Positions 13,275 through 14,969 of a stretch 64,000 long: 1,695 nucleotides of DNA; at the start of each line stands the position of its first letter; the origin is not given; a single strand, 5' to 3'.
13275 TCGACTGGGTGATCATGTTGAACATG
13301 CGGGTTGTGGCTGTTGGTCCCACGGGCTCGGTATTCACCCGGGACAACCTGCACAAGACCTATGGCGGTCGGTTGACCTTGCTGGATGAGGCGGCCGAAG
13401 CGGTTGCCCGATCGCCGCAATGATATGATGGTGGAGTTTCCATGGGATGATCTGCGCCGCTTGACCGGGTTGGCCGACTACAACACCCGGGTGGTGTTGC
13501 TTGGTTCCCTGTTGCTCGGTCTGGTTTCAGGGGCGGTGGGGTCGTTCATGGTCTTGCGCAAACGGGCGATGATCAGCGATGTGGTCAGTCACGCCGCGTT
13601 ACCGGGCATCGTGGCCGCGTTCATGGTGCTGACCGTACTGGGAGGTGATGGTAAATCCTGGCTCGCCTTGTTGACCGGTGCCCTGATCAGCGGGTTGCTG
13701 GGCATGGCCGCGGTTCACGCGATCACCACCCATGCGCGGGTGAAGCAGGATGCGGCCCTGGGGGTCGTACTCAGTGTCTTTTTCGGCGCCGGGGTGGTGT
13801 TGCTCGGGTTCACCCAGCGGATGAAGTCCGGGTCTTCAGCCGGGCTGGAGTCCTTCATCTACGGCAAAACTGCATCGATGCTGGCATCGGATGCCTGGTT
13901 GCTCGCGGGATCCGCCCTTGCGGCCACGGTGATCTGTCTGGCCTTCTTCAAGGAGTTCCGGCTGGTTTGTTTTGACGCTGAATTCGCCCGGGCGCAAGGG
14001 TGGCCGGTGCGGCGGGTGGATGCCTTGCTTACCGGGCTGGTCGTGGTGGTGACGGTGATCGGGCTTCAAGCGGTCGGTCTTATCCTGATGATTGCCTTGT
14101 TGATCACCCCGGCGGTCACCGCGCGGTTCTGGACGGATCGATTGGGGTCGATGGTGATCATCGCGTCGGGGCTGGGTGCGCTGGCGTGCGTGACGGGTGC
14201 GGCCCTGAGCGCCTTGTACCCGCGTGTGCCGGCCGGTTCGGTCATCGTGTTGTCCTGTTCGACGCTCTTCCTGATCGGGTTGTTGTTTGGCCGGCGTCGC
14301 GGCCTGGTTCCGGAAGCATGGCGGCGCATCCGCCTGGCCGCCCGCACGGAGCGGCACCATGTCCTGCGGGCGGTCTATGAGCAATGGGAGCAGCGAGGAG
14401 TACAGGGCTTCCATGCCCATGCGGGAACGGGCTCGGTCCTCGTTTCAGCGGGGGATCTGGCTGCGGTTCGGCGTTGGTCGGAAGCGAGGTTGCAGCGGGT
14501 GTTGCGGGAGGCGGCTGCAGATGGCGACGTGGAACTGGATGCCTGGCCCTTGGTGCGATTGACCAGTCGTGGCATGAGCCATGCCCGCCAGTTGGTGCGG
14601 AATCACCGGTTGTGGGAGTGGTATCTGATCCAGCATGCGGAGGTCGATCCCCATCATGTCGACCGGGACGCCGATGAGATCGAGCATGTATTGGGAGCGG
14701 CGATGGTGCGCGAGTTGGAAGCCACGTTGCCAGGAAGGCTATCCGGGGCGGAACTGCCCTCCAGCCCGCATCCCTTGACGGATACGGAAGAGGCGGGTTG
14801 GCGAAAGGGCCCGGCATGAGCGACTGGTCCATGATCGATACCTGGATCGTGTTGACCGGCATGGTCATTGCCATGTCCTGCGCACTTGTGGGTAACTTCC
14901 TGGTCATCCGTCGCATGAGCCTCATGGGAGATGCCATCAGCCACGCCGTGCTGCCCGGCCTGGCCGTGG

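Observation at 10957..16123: Metal ABC importer in which BOTH permeases are fused to DtxR/TroR-like metalloregulator modules, beside a free-standing DtxR repressor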

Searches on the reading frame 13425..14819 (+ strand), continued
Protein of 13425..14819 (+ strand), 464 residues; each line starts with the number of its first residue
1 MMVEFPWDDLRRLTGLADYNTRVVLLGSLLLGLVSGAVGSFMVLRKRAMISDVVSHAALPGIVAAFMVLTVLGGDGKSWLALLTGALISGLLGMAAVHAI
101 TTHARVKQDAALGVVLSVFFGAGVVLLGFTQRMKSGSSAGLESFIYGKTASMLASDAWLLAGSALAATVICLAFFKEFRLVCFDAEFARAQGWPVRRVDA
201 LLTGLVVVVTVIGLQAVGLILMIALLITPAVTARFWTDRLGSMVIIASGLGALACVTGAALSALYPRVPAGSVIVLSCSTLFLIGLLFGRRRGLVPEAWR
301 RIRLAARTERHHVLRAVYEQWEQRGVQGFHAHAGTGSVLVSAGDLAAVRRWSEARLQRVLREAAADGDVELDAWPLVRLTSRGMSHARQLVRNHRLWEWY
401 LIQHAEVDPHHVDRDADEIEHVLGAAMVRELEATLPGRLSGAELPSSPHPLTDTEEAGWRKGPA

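Call 56: fold_search(model_id=the predicted structure, library=pdb)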
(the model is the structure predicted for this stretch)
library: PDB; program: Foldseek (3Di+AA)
matches with E <= 10: 913; with E <= 0.001: 13
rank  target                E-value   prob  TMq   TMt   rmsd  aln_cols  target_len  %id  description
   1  7kyp_B                1.7e-16  1.00  0.53  0.86   2.9       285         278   32  PsaBC from Streptococcus pneumoniae in complex with Fab (released 2021-08-25)
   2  7kyp_D                3.1e-16  1.00  0.53  0.87   2.9       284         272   32  PsaBC from Streptococcus pneumoniae in complex with Fab (released 2021-08-25)
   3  7kyp_F                3.5e-16  1.00  0.53  0.82   2.9       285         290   32  PsaBC from Streptococcus pneumoniae in complex with Fab (released 2021-08-25)
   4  7kyp_J                7.5e-16  1.00  0.53  0.86   3.0       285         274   32  PsaBC from Streptococcus pneumoniae in complex with Fab (released 2021-08-25)
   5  7kyp_N                8.5e-16  1.00  0.53  0.86   2.9       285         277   32  PsaBC from Streptococcus pneumoniae in complex with Fab (released 2021-08-25)
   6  7kyp_H                1.1e-15  1.00  0.53  0.87   2.9       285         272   32  PsaBC from Streptococcus pneumoniae in complex with Fab (released 2021-08-25)
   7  7kyp_P                2.0e-15  1.00  0.52  0.87   3.4       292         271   32  PsaBC from Streptococcus pneumoniae in complex with Fab (released 2021-08-25)
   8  7kyo_C                1.1e-14  1.00  0.50  0.87   2.9       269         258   33  PsaBC from Streptococcus pneumoniae in complex with Fab (released 2021-08-25)
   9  2nq2_A                2.5e-05  1.00  0.44  0.63   4.3       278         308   19  An inward-facing conformation of a putative metal-chelate type ABC transporter. (released 2007-01-02)
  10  2nq2_B                4.3e-05  1.00  0.42  0.62   4.6       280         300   19  An inward-facing conformation of a putative metal-chelate type ABC transporter. (released 2007-01-02)
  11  2qi9_A                2.2e-04  1.00  0.41  0.55   5.1       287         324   19  ABC-transporter BtuCD in complex with its periplasmic binding protein BtuF (released 2007-08-14)
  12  7lb8_B                7.3e-04  1.00  0.44  0.33  23.7       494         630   18  Structure of a ferrichrome importer FhuCDB from E. coli (released 2021-11-24)
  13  1l7v_A                8.0e-04  1.00  0.44  0.60   4.7       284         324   18  Bacterial ABC Transporter Involved in B12 Uptake (released 2002-05-15)
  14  5b58_A                1.5e-03  1.00  0.44  0.60   4.2       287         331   20  Inward-facing conformation of ABC heme importer BhuUV in complex with periplasmic heme binding protein BhuT from Burkh (released 2016-11-23)
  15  5b57_A                1.6e-03  1.00  0.42  0.56   4.7       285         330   17  Inward-facing conformation of ABC heme importer BhuUV from Burkholderia cenocepacia (released 2016-11-16)
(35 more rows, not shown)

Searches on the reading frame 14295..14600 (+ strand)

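Call 58: search_protein_families(library=pfam, proteins=[window:14295-14600:+], max_evalue=1)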
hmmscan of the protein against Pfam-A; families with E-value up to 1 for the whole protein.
window:14295-14600:+ (102 aa): 1 family
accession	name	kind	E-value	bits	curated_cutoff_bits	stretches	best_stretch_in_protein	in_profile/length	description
PF04157.22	EAP30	-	0.18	11.9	26.8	1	48-81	184-217/219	EAP30/Vps36 family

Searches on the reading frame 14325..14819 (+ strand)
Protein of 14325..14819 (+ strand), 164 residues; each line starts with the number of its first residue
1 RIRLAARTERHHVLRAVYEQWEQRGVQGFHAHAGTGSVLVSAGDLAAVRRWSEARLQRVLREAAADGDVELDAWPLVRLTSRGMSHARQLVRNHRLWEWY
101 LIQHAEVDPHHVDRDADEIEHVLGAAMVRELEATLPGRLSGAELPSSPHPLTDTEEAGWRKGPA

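Call 16: search_solved_structures(query=window:14325-14819:+, max_evalue=0.1, show_alignments=2)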
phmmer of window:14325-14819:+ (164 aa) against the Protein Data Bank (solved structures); distinct sequences matched with E-value up to 0.1: 13.
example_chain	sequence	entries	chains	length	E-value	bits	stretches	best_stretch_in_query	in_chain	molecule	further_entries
8pvt_A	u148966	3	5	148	0.00033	24.1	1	37-133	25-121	Iron dependent repressor, putative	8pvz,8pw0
5zr4_A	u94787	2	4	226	0.00067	23.1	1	56-135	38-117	Metal-dependent transcriptional regulator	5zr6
5cvi_A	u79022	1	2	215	0.0032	20.9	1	77-135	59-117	SloR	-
2h09_A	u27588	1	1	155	0.0052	20.2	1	44-123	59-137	Transcriptional regulator mntR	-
3hrs_A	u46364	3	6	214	0.013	18.9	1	52-135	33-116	Metalloregulator ScaR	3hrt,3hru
1f5t_A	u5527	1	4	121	0.032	17.6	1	60-132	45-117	DIPHTHERIA TOXIN REPRESSOR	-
5tp5_A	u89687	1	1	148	0.039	17.3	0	49-84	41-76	Calmodulin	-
7jts_t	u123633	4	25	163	0.041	17.3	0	8-85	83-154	Calmodulin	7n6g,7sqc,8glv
2qq9_A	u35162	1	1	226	0.064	16.7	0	62-135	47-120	Diphtheria toxin repressor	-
2qqa_A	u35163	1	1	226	0.066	16.6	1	62-135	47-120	Diphtheria toxin repressor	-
6o5c_A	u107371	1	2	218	0.069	16.5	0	59-135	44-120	Putative metal-dependent transcriptional regulator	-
2qqb_A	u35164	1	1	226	0.076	16.4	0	62-135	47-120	Diphtheria toxin repressor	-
1ddn_A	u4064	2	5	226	0.077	16.4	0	62-135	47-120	DIPHTHERIA TOX REPRESSOR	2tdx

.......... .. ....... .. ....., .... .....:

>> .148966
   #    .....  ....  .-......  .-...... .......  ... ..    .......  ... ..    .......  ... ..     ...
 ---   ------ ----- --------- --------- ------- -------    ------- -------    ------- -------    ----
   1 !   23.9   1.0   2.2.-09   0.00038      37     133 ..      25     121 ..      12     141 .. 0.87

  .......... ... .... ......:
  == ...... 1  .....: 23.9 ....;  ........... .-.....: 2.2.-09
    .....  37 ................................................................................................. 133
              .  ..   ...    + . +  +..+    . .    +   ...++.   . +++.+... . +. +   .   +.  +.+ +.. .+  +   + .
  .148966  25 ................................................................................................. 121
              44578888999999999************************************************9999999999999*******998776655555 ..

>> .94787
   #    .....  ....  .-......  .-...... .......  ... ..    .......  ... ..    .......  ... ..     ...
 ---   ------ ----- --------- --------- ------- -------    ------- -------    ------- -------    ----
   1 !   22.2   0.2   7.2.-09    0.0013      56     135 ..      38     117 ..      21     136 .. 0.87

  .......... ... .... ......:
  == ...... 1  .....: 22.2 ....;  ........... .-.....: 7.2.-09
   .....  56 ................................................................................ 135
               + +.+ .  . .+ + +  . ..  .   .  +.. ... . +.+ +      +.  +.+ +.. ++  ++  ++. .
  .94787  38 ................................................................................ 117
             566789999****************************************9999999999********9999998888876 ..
